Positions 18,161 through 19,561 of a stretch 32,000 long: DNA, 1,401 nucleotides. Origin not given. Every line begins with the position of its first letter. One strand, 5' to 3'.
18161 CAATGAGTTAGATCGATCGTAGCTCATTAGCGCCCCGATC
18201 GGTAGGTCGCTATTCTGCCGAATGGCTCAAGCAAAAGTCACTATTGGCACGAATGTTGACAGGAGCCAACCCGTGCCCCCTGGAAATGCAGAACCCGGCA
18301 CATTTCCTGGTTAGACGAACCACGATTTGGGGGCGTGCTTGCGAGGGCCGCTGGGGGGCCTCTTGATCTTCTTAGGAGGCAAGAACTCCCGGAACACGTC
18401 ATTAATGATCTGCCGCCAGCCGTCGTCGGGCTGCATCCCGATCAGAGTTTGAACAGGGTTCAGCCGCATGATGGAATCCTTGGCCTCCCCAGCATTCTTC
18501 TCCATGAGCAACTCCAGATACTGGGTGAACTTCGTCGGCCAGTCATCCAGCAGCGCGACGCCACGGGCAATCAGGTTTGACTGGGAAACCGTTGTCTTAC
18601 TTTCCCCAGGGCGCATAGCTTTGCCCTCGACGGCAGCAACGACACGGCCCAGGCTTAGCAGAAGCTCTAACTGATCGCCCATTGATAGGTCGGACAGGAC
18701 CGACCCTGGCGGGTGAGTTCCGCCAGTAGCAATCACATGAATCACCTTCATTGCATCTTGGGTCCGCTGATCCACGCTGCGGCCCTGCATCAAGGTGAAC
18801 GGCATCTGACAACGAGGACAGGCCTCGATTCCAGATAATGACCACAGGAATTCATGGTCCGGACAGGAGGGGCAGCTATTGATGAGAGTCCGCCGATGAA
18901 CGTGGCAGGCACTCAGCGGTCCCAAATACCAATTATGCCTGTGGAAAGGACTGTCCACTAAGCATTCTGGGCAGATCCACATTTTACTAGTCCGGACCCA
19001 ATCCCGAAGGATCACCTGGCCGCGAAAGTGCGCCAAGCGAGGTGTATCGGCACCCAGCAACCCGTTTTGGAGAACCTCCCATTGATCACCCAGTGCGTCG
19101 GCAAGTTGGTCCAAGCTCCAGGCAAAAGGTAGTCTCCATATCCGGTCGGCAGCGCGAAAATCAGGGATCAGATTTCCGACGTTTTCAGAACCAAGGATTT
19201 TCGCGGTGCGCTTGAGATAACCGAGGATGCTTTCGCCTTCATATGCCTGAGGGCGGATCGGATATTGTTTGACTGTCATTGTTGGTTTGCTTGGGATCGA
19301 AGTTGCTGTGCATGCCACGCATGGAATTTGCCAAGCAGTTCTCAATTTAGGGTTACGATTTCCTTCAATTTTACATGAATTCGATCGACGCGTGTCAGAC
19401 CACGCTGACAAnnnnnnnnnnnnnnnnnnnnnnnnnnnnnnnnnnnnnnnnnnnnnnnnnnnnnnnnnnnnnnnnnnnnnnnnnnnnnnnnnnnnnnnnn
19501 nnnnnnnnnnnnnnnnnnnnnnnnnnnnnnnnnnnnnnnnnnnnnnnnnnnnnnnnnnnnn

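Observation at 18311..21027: TIR / PP2C phosphatase / TniQ-like zinc-ribbon operon: a gene combination I cannot assign to any described defence system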

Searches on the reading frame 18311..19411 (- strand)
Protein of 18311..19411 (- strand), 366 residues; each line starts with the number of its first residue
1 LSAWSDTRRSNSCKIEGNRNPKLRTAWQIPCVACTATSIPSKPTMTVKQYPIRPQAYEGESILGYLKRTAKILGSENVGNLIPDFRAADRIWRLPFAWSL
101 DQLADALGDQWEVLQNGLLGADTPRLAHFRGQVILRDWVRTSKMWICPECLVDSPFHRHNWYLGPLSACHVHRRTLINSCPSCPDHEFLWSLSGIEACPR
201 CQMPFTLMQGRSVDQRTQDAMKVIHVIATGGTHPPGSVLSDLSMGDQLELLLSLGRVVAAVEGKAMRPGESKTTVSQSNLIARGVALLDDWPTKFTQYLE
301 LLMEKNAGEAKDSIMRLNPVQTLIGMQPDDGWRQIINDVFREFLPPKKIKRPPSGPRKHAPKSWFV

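Call 3: search_protein_families(library=pfam, proteins=[window:18311-19411:-], max_evalue=0.01)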
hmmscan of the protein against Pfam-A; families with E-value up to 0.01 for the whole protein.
window:18311-19411:- (366 aa): 1 family
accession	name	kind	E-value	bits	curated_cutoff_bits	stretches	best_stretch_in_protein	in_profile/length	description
PF06527.16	TniQ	-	1e-11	46.1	27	1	51-176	1-142/142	TniQ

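Call 4: search_protein_families(library=padloc, proteins=[window:18311-19411:-], max_evalue=0.01)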
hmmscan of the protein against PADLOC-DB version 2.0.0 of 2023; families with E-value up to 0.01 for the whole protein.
window:18311-19411:- (366 aa): 4 families
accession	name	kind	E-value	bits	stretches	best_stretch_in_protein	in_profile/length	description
PDLC01616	TniQ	-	7.2e-17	60.3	1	51-176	1-126/126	CAS-I-F; associated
PDLC01736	TniQ_IF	-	2.9e-16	57.7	1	130-310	111-268/400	TniQ_1_I-F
PDLC01735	TniQ_V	-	1.4e-07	29.5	1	139-210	108-179/184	TniQ_0_V-K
PDLC02149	TniQ_IB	-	0.00027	18.6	1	132-202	106-181/306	-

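Call 9: find_homologous_proteins(query=window:18311-19282:-)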
Query window:18311-19282:- (323 aa): 3 proteins with E <= 0.001 among 2174 candidates.
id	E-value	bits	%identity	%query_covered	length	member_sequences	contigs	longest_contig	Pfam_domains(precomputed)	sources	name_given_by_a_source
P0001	5.2e-223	757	100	100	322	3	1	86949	PF06527.17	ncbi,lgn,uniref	ncbi:TniQ family protein [Dongia sp.]|uniref:TniQ family protein n=1 Tax=Dongia sp. TaxID=1977262 Re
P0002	1.1e-189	648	86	100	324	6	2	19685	PF06527.17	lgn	-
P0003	2.4e-63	232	39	93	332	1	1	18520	PF06527.17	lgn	-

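Call 10: find_encoding_contigs(protein=P0002, flank=10000, max_places=4)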
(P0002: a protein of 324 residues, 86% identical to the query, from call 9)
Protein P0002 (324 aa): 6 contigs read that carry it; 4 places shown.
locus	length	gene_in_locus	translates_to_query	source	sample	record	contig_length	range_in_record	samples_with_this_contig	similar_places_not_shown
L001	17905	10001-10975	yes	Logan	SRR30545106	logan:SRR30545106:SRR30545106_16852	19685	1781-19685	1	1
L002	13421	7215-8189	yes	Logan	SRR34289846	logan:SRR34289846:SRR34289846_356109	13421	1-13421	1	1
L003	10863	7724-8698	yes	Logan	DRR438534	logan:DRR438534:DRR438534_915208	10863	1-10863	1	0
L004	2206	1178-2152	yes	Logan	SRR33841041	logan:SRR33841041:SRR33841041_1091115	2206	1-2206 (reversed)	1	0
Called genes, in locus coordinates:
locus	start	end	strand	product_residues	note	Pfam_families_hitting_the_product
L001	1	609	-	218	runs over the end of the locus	PF22769:DCD, PF00692:dUTPase (weak)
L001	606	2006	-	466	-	-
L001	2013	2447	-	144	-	-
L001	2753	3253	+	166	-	-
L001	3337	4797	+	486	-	PF18144:SMODS, PF21654:DncV-like_NTFase (faint), PF18134:AGS_C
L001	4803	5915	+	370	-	PF18145:SAVED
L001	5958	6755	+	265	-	PF08980:DUF1883, PF01582:TIR, PF13676:TIR_2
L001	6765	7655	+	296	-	PF01582:TIR (weak), PF13676:TIR_2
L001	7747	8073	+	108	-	-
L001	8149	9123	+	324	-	-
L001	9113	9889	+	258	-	PF13672:PP2C_2, PF07228:SpoIIE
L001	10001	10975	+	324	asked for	PF06527:TniQ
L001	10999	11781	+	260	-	-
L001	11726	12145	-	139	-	-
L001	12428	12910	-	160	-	-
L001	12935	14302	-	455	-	-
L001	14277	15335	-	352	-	PF04245:NA37 (weak)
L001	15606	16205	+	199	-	-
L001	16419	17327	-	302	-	PF07508:Recombinase (weak), PF13408:Zn_ribbon_recom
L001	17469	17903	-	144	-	?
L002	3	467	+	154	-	?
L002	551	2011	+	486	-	PF18144:SMODS, PF21654:DncV-like_NTFase (faint), PF18134:AGS_C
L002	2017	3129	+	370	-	PF18145:SAVED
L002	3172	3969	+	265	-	PF08980:DUF1883, PF01582:TIR, PF13676:TIR_2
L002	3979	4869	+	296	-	PF01582:TIR (weak), PF13676:TIR_2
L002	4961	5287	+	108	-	-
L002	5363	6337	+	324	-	-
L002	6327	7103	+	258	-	PF13672:PP2C_2, PF07228:SpoIIE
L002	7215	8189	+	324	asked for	PF06527:TniQ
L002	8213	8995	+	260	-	-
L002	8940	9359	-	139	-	-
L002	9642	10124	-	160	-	-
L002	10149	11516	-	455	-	-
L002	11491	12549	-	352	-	PF04245:NA37 (weak)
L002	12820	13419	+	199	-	?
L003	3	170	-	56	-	?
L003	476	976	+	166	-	-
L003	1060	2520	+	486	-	PF18144:SMODS, PF21654:DncV-like_NTFase (faint), PF18134:AGS_C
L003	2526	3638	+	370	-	PF18145:SAVED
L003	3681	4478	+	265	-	PF08980:DUF1883, PF01582:TIR, PF13676:TIR_2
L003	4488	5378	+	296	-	PF01582:TIR (weak), PF13676:TIR_2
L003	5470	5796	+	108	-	-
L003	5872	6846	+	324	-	-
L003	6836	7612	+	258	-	PF13672:PP2C_2, PF07228:SpoIIE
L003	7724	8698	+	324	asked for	PF06527:TniQ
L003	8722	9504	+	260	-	-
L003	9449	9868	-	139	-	-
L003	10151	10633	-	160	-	-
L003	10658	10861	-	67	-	?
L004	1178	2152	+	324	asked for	PF06527:TniQ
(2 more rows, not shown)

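Call 11: find_encoding_contigs(protein=P0003, flank=10000, max_places=4)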
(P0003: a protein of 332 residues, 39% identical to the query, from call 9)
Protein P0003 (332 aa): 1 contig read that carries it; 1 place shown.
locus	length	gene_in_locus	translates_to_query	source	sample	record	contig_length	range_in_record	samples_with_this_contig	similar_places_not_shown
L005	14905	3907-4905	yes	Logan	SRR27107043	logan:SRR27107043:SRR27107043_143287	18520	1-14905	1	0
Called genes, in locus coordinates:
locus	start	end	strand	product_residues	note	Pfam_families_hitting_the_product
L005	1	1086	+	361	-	?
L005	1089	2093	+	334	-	PF02322:Cyt_bd_oxida_II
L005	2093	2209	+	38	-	PF10617:DUF2474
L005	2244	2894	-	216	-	PF08768:THAP4_heme-bd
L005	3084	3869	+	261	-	PF13672:PP2C_2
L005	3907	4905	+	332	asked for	PF06527:TniQ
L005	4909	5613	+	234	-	-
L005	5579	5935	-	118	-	-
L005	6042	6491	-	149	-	-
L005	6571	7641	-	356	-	-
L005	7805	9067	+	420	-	-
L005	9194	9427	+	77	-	PF09954:DUF2188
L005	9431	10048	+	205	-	-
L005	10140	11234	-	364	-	PF18303:Saf_2TM, PF18145:SAVED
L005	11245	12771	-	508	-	PF18144:SMODS (weak), PF21654:DncV-like_NTFase, PF18134:AGS_C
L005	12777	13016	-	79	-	PF09954:DUF2188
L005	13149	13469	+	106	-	PF13560:HTH_31, PF12844:HTH_19, PF01381:HTH_3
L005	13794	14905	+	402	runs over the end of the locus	PF13784:Fic_N, PF02661:Fic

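Call 17: find_related_loci(query=A1, collection=genome_contigs, flank=8000)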
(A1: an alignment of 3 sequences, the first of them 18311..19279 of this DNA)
Query A1 (322 aa) in genome_contigs; peptide patterns used: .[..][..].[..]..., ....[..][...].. (x = any residue, [..] = any of these).
67 stretches matched a pattern; 1 encode a relative of the query (tblastn E <= 1e-3); 1 distinct loci.
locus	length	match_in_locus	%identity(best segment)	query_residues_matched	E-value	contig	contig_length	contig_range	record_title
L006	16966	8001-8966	85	1-322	0e+0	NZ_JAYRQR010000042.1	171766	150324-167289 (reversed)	MAG: Dongia sp. isolate XM1_ASGE2bin.9 k141_228901, whole genome shotgun sequence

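Call 24: find_related_loci(query=A2, collection=metagenome_contigs, flank=8000)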
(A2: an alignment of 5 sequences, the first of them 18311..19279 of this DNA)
Query A2 (322 aa) in metagenome_contigs; peptide patterns used: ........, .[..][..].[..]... (x = any residue, [..] = any of these).
172 stretches matched a pattern; 1 encode a relative of the query (tblastn E <= 1e-3); 1 distinct loci.
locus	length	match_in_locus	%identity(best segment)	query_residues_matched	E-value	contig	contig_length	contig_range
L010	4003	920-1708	29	9-275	1e-35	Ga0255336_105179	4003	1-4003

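Call 31: search_protein_families(library=pfam, proteins=[L001:7747-8073:+, L001:8149-9123:+, L001:10999-11781:+, L005:4909-5613:+, L010:252-740:+], max_evalue=0.05)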
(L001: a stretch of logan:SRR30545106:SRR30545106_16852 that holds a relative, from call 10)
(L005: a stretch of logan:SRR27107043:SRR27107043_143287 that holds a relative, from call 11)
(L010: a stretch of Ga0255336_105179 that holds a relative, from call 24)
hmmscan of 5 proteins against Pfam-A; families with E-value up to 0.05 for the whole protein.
L001:7747-8073:+ (108 aa): 0 families

L001:8149-9123:+ (324 aa): 0 families

L001:10999-11781:+ (260 aa): 1 family
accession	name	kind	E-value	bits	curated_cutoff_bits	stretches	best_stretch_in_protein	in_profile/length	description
PF25169.1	DUF7830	-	0.00051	20.3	27.5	1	36-72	34-69/72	Domain of unknown function (DUF7830)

L005:4909-5613:+ (234 aa): 0 families

L010:252-740:+ (162 aa): 0 families

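Call 32: search_protein_representatives(alignment_id=A1)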
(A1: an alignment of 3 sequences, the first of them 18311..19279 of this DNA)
Query: 3 sequences, 322 profile positions. Proteins with E-value up to 0.001 (for the whole library): 3801; up to 1e-10: 506; up to 1e-30: 6. The best 150 are listed.
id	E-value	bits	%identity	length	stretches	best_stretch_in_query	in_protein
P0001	1.6e-192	655.0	-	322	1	1-322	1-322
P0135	2.3e-152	523.1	-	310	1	1-308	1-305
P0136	2.0e-50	188.1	-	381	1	5-292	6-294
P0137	5.5e-42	160.4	-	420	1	5-300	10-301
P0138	4.1e-40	154.2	-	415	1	6-276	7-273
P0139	4.0e-34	134.5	-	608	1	1-303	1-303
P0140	1.9e-28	115.9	-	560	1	3-300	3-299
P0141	2.8e-26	108.7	-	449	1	6-302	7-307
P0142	2.9e-26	108.7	-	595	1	6-249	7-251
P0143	5.4e-24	101.2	-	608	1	11-267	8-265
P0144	5.5e-24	101.2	-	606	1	15-272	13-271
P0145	1.6e-23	99.7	-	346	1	4-263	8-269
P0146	2.0e-23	99.3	-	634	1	4-260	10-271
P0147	2.2e-23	99.2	-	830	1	3-295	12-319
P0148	6.3e-23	97.7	-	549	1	4-304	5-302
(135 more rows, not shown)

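Call 33: find_encoding_contigs(protein=P0136, flank=7000, max_places=3)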
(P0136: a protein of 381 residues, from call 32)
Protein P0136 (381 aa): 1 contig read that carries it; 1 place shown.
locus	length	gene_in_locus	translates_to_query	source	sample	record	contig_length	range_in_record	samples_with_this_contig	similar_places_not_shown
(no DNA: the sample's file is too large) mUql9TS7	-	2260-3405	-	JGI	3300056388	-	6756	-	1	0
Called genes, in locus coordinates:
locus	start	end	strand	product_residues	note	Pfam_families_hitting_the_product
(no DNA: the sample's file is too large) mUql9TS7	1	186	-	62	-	?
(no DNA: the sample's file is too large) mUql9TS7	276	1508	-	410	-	-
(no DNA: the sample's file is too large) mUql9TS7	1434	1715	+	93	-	-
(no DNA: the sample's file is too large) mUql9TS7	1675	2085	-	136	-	-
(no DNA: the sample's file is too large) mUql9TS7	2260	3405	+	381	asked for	PF06527:TniQ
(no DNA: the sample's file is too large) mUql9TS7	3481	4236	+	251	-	-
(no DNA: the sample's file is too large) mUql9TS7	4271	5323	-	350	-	PF04471:Mrr_cat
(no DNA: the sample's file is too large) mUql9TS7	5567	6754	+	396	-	?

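Call 34: find_encoding_contigs(protein=P0137, flank=7000, max_places=3)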
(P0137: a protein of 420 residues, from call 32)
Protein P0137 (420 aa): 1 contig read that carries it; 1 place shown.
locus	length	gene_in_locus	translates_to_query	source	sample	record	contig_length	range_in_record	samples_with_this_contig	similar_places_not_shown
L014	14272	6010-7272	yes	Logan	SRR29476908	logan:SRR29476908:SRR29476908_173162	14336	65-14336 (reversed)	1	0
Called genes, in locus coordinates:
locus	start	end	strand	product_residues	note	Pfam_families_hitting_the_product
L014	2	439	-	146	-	?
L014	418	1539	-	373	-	PF04055:Radical_SAM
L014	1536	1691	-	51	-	-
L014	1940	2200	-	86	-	-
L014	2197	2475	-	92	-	PF27806:HxsD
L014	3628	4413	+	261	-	PF14355:Abi_C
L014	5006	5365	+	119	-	-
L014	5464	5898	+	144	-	PF00665:rve (faint)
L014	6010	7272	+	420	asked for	PF06527:TniQ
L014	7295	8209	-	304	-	PF13672:PP2C_2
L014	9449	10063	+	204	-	PF10544:T5orf172, PF13455:MUG113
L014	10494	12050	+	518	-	PF12161:HsdM_N, PF02384:N6_Mtase, PF07669:Eco57I (weak)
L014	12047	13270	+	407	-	-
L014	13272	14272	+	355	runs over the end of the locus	?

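Call 41: search_solved_structures(query=A4, max_evalue=0.01)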
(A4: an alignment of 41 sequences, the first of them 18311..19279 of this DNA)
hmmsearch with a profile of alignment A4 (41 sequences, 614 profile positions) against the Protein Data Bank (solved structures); distinct sequences matched with E-value up to 0.01: 14.
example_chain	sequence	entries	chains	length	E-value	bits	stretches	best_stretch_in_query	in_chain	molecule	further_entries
7u5d_I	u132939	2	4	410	4.8e-36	127.7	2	82-376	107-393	TniQ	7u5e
30ga_I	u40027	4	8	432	1.4e-33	119.5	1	12-357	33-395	TniQ.1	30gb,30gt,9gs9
6lnd_K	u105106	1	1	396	2.5e-22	82.4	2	51-172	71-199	transposition protein TniQ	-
6v9p_A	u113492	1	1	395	3e-22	82.1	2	51-172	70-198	TniQ family protein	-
6lnb_J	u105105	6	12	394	3.2e-22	82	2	51-172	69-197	Transposition protein TniQ | TniQ | TniQ family protein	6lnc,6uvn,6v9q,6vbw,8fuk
6pif_J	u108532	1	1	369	5e-21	78.1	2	51-150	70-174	TniQ monomer 2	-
6pig_J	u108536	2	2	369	5.4e-21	78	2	51-150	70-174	TniQ monomer 2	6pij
9vtp_I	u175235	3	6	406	1.4e-20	76.6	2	73-171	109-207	TniQ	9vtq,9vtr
6pif_I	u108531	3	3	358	7.1e-20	74.3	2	51-139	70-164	TniQ monomer 1 | TniQ monomer I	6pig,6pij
8v32_J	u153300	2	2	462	4e-11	45.4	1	17-159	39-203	TnsD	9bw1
7n6i_A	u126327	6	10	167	1.4e-08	37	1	11-163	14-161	TniQ (Homology model) | TniQ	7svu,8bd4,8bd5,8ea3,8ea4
8rdu_C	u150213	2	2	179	1.4e-08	36.9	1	11-163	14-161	TniQ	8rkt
7oxd_A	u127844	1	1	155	1.7e-08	36.6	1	11-163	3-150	ShTniQ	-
2lvs_A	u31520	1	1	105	0.0053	18.5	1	500-590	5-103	Putative uncharacterized protein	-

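Call 50: predict_structure(alignment_id=A4)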
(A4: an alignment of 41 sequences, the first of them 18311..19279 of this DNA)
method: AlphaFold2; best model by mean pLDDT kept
length: 322 residues; sequences in the alignment: 41
mean_pLDDT: 90.3   pTM: 0.87
mean pLDDT of the five models: 90.3, 89.4, 88.5, 88.6, 88.2
residues with pLDDT >= 90: 256; 70-90: 41; 50-70: 14; < 50: 11
segments of 3 or more residues with pLDDT < 50: 312-322
pLDDT, mean of each block of 10 residues (from residue 1): 82 97 97 94 92 93 96 93 95 95 96 96 97 96 95 95 95 97 96 95 96 93 77 93 96 95 89 83 85 92 61 44 37
secondary structure, 60 per line:
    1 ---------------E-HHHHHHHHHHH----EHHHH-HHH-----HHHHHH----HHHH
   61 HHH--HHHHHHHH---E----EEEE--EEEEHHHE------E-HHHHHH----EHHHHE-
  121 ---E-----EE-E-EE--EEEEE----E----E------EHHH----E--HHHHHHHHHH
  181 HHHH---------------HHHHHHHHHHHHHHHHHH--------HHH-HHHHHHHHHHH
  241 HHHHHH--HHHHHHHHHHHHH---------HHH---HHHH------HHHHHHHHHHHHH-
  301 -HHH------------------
elements in order: H18-28 H34-37 H47-52 H57-63 H66-73 E82-85 E88-91 H104-109 H115-118 E139-143 H171-184 H200-217 H230-246 H249-261 H277-280 H287-299

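Call 53: fold_search(model_id=the predicted structure, library=pdb)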
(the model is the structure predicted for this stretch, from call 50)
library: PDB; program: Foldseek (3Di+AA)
matches with E <= 10: 82; with E <= 0.001: 18
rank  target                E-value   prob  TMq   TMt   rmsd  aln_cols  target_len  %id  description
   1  6v9p                  3.2e-07  1.00  0.47  0.41   7.2       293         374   18  Crystal structure of the transposition protein TniQ (released 2020-01-29)
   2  6v9q_J                3.3e-07  1.00  0.44  0.39   7.7       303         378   17  Cryo-EM structure of Cascade-TniQ binary complex (released 2020-01-29)
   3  6lnd                  1.4e-06  1.00  0.49  0.43   7.1       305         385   19  Crystal structure of transposition protein TniQ (released 2020-02-19)
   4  7u5e_J                4.5e-06  1.00  0.52  0.46   7.6       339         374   18  I-F3b Cascade-TniQ partial R-loop complex (released 2023-06-14)
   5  6uvn_J                5.1e-06  1.00  0.47  0.40   6.8       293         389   20  CryoEM structure of VcCascasde-TniQ complex (released 2020-01-29)
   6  6uvn_I                6.3e-06  1.00  0.48  0.41   6.5       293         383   20  CryoEM structure of VcCascasde-TniQ complex (released 2020-01-29)
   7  9vtq_I                8.3e-06  1.00  0.53  0.46   6.6       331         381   16  Target DNA-bound type I-F3 TniQ-Cascade of Vibrio parahaemolyticus in full R-loop state 1 (released 2026-02-11)
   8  6lnb_I                1.7e-05  1.00  0.48  0.42   7.1       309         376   19  CryoEM structure of Cascade-TniQ-dsDNA complex (released 2020-02-19)
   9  9gs9_J                2.2e-05  1.00  0.51  0.43   7.6       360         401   14  Tn7016 PseCAST QCascade (released 2024-10-16)
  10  9gs9_I                2.7e-05  1.00  0.49  0.41   8.1       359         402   13  Tn7016 PseCAST QCascade (released 2024-10-16)
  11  9vtq_J                4.7e-05  1.00  0.52  0.50   6.3       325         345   15  Target DNA-bound type I-F3 TniQ-Cascade of Vibrio parahaemolyticus in full R-loop state 1 (released 2026-02-11)
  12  9vtp_J                4.7e-05  1.00  0.45  0.42   9.1       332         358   15  Target DNA-bound type I-F3 TniQ-Cascade of Vibrio parahaemolyticus in partial R-loop state (released 2026-02-11)
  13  9vtr_J                6.5e-05  1.00  0.45  0.42   6.7       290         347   15  Target DNA-bound type I-F3 TniQ-Cascade of Vibrio parahaemolyticus in full R-loop state 2 (released 2026-02-11)
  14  7u5e_I                1.6e-04  1.00  0.53  0.46   7.4       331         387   18  I-F3b Cascade-TniQ partial R-loop complex (released 2023-06-14)
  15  8bd5_Q                1.8e-04  1.00  0.34  0.61   5.1       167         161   23  Cas12k-sgRNA-dsDNA-S15-TniQ-TnsC transposon recruitment complex (released 2022-12-28)
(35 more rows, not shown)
